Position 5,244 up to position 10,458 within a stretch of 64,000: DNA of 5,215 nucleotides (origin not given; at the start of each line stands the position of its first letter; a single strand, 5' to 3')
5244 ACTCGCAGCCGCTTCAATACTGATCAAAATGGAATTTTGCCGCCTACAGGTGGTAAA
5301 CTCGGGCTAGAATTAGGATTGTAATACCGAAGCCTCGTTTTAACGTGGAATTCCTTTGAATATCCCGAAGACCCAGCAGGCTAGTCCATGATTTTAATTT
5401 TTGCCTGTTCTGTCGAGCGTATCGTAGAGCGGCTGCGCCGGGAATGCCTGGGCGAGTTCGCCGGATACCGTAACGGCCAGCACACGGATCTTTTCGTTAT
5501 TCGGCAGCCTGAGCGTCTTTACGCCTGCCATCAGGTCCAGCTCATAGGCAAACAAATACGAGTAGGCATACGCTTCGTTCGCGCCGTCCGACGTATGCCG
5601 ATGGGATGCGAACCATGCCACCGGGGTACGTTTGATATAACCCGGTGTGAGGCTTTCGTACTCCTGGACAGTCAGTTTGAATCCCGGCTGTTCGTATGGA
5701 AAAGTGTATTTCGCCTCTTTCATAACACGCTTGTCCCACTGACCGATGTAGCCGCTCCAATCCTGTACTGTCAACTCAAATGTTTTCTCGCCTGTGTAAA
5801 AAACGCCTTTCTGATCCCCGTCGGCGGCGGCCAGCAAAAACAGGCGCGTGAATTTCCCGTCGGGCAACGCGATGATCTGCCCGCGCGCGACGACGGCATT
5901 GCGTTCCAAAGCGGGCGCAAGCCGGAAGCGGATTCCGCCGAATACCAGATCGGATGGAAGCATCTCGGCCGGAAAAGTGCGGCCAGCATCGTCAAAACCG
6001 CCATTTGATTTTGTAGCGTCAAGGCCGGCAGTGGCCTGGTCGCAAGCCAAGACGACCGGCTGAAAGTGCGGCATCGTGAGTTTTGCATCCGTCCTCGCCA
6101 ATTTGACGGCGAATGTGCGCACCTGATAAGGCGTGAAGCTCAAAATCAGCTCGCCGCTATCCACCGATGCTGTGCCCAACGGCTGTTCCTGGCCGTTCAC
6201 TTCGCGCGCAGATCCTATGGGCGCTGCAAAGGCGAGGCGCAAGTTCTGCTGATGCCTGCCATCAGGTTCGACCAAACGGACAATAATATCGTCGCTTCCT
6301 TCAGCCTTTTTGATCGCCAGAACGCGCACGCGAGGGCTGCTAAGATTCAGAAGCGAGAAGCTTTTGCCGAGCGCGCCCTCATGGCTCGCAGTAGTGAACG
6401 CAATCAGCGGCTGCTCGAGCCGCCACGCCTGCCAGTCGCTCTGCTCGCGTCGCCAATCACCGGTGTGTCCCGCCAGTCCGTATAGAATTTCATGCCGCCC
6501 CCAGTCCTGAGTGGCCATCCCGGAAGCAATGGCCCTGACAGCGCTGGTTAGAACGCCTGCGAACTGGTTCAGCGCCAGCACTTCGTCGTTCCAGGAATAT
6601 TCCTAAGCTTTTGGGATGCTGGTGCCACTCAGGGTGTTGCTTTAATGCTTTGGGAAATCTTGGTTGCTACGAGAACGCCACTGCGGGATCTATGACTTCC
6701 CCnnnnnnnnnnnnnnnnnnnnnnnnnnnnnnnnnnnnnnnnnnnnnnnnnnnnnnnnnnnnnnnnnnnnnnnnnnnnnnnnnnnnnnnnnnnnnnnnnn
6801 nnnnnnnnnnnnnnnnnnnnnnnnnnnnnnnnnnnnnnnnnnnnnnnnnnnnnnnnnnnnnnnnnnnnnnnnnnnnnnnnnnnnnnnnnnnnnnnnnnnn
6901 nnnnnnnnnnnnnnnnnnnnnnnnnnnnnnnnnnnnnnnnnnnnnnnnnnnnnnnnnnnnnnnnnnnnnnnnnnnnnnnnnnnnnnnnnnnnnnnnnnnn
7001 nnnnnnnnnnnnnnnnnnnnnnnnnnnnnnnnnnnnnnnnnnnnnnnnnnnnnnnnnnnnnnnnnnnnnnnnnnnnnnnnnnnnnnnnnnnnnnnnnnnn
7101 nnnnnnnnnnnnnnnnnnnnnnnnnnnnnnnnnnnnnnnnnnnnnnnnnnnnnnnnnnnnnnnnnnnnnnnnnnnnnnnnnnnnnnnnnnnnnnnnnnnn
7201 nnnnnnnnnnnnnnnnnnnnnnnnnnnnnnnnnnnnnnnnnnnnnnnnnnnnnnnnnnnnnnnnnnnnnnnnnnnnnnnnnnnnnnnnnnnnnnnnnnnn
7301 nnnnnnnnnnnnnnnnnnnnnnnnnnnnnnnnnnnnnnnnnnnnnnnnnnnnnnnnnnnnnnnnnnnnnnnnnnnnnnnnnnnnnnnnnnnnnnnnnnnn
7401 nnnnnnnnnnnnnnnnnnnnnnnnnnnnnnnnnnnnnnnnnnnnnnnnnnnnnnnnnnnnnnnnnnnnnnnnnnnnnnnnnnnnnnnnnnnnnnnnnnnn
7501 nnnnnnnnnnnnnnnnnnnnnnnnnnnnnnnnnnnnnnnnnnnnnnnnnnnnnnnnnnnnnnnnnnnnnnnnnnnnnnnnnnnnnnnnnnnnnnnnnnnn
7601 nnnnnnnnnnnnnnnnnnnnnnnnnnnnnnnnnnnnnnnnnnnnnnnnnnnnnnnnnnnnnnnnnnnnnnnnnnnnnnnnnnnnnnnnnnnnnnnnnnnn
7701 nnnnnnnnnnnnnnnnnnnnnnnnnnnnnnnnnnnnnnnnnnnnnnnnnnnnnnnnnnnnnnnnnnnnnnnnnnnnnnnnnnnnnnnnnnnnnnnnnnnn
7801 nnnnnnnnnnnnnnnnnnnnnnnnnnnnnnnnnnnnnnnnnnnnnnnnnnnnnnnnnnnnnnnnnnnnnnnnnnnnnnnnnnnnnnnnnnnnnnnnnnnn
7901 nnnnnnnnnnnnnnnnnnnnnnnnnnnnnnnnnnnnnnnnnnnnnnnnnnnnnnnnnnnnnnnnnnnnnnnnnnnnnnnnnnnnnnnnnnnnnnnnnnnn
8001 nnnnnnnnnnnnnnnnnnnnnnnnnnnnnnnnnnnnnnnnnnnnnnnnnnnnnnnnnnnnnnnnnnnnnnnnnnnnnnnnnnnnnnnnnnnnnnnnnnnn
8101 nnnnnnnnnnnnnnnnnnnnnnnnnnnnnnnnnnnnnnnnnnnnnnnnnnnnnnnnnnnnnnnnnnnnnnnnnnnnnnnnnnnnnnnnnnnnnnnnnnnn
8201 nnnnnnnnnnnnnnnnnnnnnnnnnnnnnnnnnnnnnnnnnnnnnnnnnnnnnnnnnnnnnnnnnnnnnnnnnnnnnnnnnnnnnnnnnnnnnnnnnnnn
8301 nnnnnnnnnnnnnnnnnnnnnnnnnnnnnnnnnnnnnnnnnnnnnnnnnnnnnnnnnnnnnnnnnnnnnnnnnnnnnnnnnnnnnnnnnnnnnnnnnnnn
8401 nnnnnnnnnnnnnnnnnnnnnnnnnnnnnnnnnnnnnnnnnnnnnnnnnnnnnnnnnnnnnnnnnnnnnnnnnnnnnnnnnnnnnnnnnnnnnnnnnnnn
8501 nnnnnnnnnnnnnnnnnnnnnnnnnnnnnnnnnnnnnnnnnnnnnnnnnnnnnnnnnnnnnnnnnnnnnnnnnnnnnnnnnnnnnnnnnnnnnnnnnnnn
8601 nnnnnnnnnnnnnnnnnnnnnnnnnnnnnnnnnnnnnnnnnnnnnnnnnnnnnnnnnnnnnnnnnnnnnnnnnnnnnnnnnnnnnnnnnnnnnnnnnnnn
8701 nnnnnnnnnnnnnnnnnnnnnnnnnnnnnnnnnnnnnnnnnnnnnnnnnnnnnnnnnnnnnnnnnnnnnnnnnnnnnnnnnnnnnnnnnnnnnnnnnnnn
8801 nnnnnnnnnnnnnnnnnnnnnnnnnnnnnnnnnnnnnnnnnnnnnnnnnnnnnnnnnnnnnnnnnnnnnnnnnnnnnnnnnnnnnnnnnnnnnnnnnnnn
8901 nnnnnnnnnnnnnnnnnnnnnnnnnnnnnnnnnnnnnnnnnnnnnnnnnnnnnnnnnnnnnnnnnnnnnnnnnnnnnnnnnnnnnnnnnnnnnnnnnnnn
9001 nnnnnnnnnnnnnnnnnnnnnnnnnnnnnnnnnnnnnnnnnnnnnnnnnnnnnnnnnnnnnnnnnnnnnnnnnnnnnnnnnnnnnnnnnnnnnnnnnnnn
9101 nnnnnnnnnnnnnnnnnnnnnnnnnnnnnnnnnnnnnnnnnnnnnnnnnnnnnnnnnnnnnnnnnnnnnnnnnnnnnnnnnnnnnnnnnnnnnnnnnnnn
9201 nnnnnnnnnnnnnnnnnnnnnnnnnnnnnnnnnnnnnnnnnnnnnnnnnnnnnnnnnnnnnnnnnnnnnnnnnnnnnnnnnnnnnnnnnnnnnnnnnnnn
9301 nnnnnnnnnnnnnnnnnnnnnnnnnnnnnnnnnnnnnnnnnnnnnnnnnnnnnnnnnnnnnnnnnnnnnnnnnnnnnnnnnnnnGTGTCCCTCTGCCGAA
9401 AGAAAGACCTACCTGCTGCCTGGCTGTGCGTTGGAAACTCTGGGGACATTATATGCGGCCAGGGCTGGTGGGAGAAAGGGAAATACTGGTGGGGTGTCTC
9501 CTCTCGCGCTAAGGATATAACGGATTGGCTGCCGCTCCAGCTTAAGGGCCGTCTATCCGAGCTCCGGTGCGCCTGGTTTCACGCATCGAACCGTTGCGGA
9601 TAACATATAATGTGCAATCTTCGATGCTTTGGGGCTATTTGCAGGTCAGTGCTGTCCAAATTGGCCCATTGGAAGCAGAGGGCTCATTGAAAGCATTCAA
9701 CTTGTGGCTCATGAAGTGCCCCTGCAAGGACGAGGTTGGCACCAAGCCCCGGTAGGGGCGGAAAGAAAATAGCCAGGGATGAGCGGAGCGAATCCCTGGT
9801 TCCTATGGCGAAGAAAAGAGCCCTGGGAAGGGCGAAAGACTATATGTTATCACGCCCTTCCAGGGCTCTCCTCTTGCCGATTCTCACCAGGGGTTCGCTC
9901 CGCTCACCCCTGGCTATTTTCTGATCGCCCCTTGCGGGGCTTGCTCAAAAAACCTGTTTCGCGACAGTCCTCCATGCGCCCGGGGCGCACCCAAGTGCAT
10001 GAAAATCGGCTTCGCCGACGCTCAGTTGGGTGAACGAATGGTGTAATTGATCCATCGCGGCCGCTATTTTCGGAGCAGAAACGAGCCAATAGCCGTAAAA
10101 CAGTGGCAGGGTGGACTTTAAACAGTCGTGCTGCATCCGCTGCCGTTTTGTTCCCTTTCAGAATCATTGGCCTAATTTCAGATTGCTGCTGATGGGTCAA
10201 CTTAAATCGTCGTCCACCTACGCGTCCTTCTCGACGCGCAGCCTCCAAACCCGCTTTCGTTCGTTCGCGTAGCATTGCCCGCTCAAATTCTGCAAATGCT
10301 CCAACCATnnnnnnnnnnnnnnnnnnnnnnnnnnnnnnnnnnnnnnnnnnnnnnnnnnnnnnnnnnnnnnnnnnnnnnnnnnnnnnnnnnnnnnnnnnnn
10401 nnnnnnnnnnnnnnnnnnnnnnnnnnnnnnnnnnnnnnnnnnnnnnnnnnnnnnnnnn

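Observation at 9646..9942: ~295-nt noncoding element built around a ~150-nt nested hairpin, present twice in inverted orientation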

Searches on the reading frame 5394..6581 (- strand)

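Call 13: search_protein_families(library=pfam, proteins=[window:5394-6581:-])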
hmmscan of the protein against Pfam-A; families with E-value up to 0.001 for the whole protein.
window:5394-6581:- (395 aa): 1 family
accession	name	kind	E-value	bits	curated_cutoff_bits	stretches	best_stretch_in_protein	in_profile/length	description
PF17677.7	Glyco_hydro38C2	-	1.5e-12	47.9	22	1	85-157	2-72/72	Glycosyl hydrolases family 38 C-terminal beta sandwich domain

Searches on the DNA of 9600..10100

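Call 63: search_rna_families(source=window, start=9600, end=10100, threshold=evalue, max_evalue=1)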
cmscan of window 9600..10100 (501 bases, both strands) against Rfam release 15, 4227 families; matches with E-value up to 1: 16.
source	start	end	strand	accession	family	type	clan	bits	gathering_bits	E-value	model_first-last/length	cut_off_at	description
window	9773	9913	+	RF03296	MIR8788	Gene; miRNA;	-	39.3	124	2.2e-05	1-138/138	no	MIR8788 microRNA precursor family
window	9755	9930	-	RF02409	snoR125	Gene; snRNA; snoRNA; CD-box;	-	33.6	100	5.4e-06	1-200/200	no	Small nucleolar RNA snoR125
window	9758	9928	+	RF03828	MIR831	Gene; miRNA;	-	33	100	4.7e-05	1-181/181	no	MIR831 microRNA precursor family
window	9810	9875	-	RF03778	mir-483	Gene; miRNA;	-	26.8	60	0.0087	1-75/75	no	mir-483 microRNA precursor family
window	9806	9879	+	RF03360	mir-3156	Gene; miRNA;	-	26.2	76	0.0057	1-77/77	no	mir-3156 microRNA precursor family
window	9806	9879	-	RF03360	mir-3156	Gene; miRNA;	-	25.9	76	0.0069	1-77/77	no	mir-3156 microRNA precursor family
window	9758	9929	+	RF02409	snoR125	Gene; snRNA; snoRNA; CD-box;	-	23.9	100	0.0022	1-200/200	no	Small nucleolar RNA snoR125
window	9811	9876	+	RF03307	mir-1825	Gene; miRNA;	-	23.5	70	0.019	1-52/52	no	mir-1825 microRNA precursor family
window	9807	9878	-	RF00891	mir-671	Gene; miRNA;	-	22.7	65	0.2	1-84/84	no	mir-671 microRNA precursor family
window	9821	9921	+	RF02866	ncS16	Gene; sRNA;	-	22.1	48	0.053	1-83/83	no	Burkholderia sRNA 16 (Bc_KC_sr1)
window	9811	9875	+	RF00891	mir-671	Gene; miRNA;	-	21.7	65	0.35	1-84/84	no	mir-671 microRNA precursor family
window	9753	9932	-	RF00690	MIR408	Gene; miRNA;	-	21.3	64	0.0087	1-126/126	no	MIR408 microRNA precursor family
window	9809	9877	-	RF00988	mir-657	Gene; miRNA;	-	20.3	69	0.25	1-86/86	no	mir-657 microRNA precursor family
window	9761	9921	-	RF02400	Hsp83_3_UTR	Cis-reg;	-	18.7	90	0.0024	174-433/470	no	Heat shock protein 83 3' UTR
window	9805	9878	-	RF00647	MIR164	Gene; miRNA;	-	17.8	64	0.66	1-68/68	no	MIR164 microRNA precursor family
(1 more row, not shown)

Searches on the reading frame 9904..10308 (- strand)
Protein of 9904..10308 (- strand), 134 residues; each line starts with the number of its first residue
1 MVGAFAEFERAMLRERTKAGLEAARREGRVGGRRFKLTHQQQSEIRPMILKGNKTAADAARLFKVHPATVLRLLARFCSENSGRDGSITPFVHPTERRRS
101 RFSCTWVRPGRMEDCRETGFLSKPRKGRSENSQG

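Call 12: search_protein_families(library=pfam, proteins=[window:9904-10308:-])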
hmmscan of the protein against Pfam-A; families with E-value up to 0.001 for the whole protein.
window:9904-10308:- (134 aa): 1 family
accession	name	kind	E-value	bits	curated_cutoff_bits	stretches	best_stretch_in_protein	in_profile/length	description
PF00239.26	Resolvase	-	2.4e-06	28.1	23.3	1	1-29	116-144/145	Resolvase, N terminal domain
